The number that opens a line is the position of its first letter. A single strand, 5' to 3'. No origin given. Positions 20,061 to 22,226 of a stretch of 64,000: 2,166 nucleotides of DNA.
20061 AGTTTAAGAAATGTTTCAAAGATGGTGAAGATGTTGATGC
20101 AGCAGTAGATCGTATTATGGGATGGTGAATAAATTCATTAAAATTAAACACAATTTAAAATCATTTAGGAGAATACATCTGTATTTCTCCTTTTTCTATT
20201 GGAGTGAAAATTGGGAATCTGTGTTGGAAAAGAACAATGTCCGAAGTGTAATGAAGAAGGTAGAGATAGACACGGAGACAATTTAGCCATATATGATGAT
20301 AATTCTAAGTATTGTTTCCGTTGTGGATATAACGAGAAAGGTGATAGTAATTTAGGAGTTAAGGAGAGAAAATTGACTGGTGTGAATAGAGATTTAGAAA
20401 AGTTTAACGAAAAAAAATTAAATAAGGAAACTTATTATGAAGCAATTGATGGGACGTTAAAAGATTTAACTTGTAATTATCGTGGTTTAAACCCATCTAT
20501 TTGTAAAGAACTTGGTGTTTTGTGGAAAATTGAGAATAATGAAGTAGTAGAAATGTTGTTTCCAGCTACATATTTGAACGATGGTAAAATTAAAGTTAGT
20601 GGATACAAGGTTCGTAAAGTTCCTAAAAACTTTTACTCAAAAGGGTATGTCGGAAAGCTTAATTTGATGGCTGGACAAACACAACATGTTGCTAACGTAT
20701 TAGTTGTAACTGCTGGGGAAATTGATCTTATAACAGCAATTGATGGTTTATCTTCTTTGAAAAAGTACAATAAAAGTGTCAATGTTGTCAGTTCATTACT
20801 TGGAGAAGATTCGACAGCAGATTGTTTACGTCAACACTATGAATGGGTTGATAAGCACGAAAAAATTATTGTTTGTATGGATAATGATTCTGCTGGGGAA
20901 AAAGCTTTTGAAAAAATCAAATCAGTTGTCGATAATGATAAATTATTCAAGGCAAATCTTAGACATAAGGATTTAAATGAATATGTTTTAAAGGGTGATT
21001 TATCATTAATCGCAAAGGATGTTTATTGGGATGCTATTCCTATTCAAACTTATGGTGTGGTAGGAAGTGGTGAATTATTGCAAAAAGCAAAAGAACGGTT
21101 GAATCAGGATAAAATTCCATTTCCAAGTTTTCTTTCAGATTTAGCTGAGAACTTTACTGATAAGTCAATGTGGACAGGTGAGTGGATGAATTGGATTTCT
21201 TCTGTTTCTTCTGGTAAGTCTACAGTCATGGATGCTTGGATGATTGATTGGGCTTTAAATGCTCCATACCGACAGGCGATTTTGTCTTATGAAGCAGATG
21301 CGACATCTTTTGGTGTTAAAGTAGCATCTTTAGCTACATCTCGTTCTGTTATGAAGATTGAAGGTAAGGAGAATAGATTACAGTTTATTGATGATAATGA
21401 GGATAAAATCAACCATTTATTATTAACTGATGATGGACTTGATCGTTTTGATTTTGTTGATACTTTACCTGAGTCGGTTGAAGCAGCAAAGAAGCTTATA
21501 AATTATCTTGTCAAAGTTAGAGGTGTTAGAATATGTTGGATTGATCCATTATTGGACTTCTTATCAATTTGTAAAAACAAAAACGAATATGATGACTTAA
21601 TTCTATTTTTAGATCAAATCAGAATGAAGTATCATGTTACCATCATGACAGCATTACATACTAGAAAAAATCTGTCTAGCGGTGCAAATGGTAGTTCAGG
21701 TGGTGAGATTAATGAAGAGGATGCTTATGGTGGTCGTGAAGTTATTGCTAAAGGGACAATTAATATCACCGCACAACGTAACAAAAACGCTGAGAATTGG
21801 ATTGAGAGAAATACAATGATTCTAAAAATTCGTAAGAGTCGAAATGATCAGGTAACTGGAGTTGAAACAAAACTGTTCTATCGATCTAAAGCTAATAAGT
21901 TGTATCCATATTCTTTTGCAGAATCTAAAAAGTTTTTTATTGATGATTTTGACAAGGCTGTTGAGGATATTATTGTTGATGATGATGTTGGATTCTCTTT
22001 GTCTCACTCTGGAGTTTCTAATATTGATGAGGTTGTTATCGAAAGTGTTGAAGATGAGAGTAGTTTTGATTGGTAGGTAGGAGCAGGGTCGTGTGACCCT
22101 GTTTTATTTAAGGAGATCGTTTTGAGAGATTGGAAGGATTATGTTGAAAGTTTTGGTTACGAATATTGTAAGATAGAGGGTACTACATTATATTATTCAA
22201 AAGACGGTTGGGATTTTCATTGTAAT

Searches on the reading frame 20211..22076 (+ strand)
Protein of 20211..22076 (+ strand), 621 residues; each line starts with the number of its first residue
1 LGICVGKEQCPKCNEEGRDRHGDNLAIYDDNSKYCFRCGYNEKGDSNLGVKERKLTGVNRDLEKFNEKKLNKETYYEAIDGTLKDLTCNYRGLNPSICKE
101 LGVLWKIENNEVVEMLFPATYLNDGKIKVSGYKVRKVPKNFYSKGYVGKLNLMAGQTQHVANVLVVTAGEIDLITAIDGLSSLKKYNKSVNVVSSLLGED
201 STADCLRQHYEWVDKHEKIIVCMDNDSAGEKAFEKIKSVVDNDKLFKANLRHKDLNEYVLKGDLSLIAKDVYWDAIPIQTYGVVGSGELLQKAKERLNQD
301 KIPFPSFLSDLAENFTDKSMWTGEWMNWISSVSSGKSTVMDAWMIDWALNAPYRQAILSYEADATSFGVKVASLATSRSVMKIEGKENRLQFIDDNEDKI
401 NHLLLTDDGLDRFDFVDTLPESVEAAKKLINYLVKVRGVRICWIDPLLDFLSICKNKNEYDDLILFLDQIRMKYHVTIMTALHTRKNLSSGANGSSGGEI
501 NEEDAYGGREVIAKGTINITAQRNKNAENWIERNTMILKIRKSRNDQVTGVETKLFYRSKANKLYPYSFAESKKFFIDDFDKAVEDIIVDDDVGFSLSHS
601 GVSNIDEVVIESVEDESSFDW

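Call 64: search_protein_families(library=phrogs, proteins=[window:20211-22076:+], max_evalue=0.00001)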
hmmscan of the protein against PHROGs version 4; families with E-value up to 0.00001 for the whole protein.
window:20211-22076:+ (621 aa): 2 families
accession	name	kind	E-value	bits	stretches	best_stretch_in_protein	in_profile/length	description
phrog_239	-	DNA, RNA and nucleotide metabolism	3.3e-93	315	1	5-572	40-604/801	DNA primase/helicase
phrog_5482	-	unknown function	5e-09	36.4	1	324-575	52-307/341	-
